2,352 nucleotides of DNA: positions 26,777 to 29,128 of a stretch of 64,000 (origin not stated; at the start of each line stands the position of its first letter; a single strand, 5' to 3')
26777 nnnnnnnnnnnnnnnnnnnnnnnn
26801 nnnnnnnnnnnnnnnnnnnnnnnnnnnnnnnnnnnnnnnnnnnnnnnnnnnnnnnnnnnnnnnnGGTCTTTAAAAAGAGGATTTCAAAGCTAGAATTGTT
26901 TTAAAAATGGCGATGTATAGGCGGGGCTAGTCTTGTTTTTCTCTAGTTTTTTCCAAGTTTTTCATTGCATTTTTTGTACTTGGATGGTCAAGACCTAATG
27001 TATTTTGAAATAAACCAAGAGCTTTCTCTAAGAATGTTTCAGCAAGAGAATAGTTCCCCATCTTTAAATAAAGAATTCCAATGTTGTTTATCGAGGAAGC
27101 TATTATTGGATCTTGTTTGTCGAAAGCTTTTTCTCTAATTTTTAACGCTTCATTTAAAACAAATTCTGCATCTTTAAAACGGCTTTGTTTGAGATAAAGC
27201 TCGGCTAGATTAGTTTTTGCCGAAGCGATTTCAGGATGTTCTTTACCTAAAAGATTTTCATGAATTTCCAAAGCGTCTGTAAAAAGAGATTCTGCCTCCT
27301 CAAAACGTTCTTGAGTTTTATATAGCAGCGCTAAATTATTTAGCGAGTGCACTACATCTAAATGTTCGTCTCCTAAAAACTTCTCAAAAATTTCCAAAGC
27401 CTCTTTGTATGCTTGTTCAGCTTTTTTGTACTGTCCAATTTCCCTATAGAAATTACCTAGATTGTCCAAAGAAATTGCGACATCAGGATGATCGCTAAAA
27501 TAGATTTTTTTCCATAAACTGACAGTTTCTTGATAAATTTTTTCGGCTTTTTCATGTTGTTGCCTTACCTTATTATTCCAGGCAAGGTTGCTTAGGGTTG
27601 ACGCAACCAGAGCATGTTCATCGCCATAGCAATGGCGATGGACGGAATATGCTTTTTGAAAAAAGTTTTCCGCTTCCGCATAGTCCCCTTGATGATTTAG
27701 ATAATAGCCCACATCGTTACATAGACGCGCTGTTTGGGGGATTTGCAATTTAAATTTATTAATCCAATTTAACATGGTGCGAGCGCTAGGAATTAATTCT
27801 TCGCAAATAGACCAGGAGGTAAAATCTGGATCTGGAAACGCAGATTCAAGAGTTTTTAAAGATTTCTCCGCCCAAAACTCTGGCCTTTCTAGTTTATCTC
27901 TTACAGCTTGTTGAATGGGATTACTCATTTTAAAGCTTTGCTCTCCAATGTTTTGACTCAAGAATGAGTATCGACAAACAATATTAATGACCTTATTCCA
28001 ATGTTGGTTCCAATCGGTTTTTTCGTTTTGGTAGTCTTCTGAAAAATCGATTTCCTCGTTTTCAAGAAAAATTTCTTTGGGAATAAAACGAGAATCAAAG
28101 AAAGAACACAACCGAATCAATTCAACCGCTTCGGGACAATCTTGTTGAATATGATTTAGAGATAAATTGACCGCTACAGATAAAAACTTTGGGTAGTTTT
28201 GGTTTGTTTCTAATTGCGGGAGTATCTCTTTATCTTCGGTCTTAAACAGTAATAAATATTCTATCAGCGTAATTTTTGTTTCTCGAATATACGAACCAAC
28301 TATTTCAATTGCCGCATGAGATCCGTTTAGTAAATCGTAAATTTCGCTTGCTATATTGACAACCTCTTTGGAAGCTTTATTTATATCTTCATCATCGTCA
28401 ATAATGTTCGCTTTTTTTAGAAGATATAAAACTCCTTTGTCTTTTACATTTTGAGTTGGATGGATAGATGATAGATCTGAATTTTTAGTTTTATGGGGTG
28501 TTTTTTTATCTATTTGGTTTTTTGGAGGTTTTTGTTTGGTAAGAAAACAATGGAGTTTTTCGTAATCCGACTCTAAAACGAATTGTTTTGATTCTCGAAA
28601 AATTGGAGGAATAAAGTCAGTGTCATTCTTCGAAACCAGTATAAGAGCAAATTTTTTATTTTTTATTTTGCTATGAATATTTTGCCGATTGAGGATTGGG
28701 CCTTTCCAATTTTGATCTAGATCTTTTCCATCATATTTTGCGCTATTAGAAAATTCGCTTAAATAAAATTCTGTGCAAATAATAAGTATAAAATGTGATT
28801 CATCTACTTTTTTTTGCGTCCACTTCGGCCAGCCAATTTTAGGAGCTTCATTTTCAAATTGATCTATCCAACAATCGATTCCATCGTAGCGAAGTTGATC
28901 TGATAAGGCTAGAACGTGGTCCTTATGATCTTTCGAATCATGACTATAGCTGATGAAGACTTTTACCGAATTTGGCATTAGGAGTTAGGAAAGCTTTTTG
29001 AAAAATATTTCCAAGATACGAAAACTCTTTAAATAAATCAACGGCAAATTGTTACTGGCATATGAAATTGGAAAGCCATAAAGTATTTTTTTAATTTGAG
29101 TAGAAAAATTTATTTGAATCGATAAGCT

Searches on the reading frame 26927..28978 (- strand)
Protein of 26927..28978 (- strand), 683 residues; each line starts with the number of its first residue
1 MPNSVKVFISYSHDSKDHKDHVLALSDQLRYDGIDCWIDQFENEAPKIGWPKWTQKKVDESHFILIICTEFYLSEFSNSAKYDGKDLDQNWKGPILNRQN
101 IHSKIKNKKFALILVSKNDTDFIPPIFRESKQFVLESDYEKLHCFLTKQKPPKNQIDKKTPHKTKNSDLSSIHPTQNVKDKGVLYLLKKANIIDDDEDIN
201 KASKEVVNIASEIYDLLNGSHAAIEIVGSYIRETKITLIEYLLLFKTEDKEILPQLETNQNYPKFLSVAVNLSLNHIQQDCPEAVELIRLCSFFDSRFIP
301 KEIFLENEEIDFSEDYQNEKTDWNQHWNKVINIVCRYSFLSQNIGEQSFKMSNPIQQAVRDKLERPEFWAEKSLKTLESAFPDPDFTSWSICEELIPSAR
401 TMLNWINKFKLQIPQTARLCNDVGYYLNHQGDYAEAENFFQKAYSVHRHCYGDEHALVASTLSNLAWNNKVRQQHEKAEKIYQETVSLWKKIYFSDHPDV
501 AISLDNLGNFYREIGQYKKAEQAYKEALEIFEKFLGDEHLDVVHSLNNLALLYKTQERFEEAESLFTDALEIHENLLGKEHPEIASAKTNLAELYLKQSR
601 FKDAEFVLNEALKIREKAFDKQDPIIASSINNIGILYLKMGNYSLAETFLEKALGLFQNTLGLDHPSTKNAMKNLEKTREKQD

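Call 10: search_protein_families(library=pfam, proteins=[window:26927-28978:-], max_evalue=0.01)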
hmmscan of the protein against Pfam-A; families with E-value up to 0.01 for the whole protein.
window:26927-28978:- (683 aa): 18 families
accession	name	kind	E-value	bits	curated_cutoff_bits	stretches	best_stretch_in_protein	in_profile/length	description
PF13424.12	TPR_12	-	2.3e-68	226.8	30.1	5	499-574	1-76/77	Tetratricopeptide repeat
PF13374.12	TPR_10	-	1.5e-56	187.3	27.5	6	543-583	2-42/42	Tetratricopeptide repeat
PF24885.1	TPR_NPHP3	-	1.9e-43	149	100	4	496-565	136-205/239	Nephrocystin-3 TPR domain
PF00515.34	TPR_1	-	1.6e-26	91.4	27.8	4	506-533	6-33/34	Tetratricopeptide repeat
PF07719.23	TPR_2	-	1.3e-23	81.5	27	2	503-532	3-32/34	Tetratricopeptide repeat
PF13181.12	TPR_8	-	6.5e-23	79.3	25.7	3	504-532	4-32/34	Tetratricopeptide repeat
PF13176.12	TPR_7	-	1.1e-18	66.1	27.9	2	503-530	1-28/36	Tetratricopeptide repeat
PF08357.16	SEFIR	-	1.1e-16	61.9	23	1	6-145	2-149/150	SEFIR domain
PF13432.12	TPR_16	-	1.7e-13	51.2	32.7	1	549-615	3-61/65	Tetratricopeptide repeat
PF13428.12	TPR_14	-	3.5e-13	49.2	23.5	0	506-532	6-32/44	Tetratricopeptide repeat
PF17874.7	TPR_MalT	-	4.6e-13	49.6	45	2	398-571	23-189/336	MalT-like TPR region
PF14559.12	TPR_19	-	5.7e-12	46.2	25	1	556-614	4-54/68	Tetratricopeptide repeat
PF13431.12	TPR_17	-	7.7e-11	41.8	24.4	0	497-522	9-34/34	Tetratricopeptide repeat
PF13676.11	TIR_2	-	4.8e-10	40.4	28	1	7-74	1-64/122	TIR domain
PF25000.1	DUF7779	-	7.3e-07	29.8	27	1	278-367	4-94/95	Domain of unknown function (DUF7779)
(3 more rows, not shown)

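Call 11: search_protein_families(library=padloc, proteins=[window:26927-28978:-], max_evalue=0.01)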
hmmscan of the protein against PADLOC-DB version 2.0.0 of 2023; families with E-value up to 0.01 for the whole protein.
window:26927-28978:- (683 aa): 7 families
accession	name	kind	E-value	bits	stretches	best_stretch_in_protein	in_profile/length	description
PDLC03957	bSEFIR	-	1.1e-22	79.4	1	5-323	39-285/412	-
PDLC01169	TPR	-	2.3e-10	38.3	2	545-669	111-230/252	TPR repeats containing protein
PDLC01171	TPR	-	2.9e-06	24.6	1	417-530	141-245/504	TPR repeats containing protein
PDLC02012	SAVED5--SAVED_TIR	-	0.00012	19.4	1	5-40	14-46/404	-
PDLC05062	PDC-S66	-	0.0015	16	1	6-59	150-196/282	-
PDLC00423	ThsB1|ThsB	-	0.0017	16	1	3-56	34-85/190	TIR-like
PDLC04481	PDC-M16B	-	0.0058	13.4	0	572-617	237-282/471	-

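Call 12: find_encoding_contigs(protein=window:26927-28978:-, flank=10000, max_places=6)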
Protein window:26927-28978:- (683 aa): 2 contigs read that carry it; 2 places shown.
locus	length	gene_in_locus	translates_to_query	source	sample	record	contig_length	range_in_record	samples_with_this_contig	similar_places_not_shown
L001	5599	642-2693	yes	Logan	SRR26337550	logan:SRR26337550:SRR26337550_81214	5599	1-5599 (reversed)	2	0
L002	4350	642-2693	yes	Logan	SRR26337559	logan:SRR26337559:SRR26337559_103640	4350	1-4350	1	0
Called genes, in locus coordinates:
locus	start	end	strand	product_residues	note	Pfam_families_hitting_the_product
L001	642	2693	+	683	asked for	PF08357:SEFIR, PF13676:TIR_2, PF17874:TPR_MalT, PF13424:TPR_12, PF13424:TPR_12, PF13374:TPR_10, PF13424:TPR_12, PF24885:TPR_NPHP3, +16 more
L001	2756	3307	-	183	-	PF13785:DUF4178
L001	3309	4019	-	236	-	PF04012:PspA_IM30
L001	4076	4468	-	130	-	PF10722:YbjN, PF22550:CesT_Tir_1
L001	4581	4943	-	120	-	PF00226:DnaJ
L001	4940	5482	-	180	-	PF10936:DUF2617 (weak)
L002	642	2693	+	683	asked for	PF08357:SEFIR, PF13676:TIR_2, PF17874:TPR_MalT, PF13424:TPR_12, PF13424:TPR_12, PF13374:TPR_10, PF13424:TPR_12, PF24885:TPR_NPHP3, +16 more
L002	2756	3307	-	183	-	PF13785:DUF4178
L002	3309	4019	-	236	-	PF04012:PspA_IM30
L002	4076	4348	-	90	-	?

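Call 13: search_protein_families(library=ncbifam, proteins=[window:26927-28978:-], max_evalue=0.001)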
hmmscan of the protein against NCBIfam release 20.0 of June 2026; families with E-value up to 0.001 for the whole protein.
window:26927-28978:- (683 aa): 10 families
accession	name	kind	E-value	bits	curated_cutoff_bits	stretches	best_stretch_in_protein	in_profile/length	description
NF040586.1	FxSxx_TPR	equivalog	1.4e-60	205.7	300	2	414-679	469-734/830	FxSxx-COOH system tetratricopeptide repeat protein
NF053520.1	HK_Porph_FimS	equivalog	4.4e-16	58.3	600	2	524-660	147-277/618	sensor histidine kinase FimS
NF053617.1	SARPRegAfsRStmc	equivalog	5.1e-13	47.9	1430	2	507-660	742-889/986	SARP-family global regulator AfsR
TIGR02521.1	type_IV_pilW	equivalog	8.2e-12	45.2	154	1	470-574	76-166/234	type IV pilus biogenesis/stability protein PilW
NF041717.1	HaaA_phane_TPR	equivalog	1.4e-10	39.9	1125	1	420-659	635-864/882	cyclophane-containing RiPP biosynthesis TPR protein HaaT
NF033920.0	C39_PA2778_fam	equivalog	1.5e-08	34.3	150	1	495-572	184-253/255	PA2778 family cysteine peptidase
TIGR02917.1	PEP_TPR_lipo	equivalog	4.9e-08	31.3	312.2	1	409-574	695-834/899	XrtA/PEP-CTERM system TPR-repeat protein PrsT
NF040959.1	MamA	equivalog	8.7e-06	25.3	200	0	504-619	33-139/204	magnetosome protein MamA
NF002725.1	PRK02603.1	equivalog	2.9e-05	24.1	143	0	428-533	46-145/173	photosystem I assembly protein Ycf3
NF033762.1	social_mot_Tgl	equivalog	8.9e-05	21.9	225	0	541-644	63-153/252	social motility TPR repeat lipoprotein Tgl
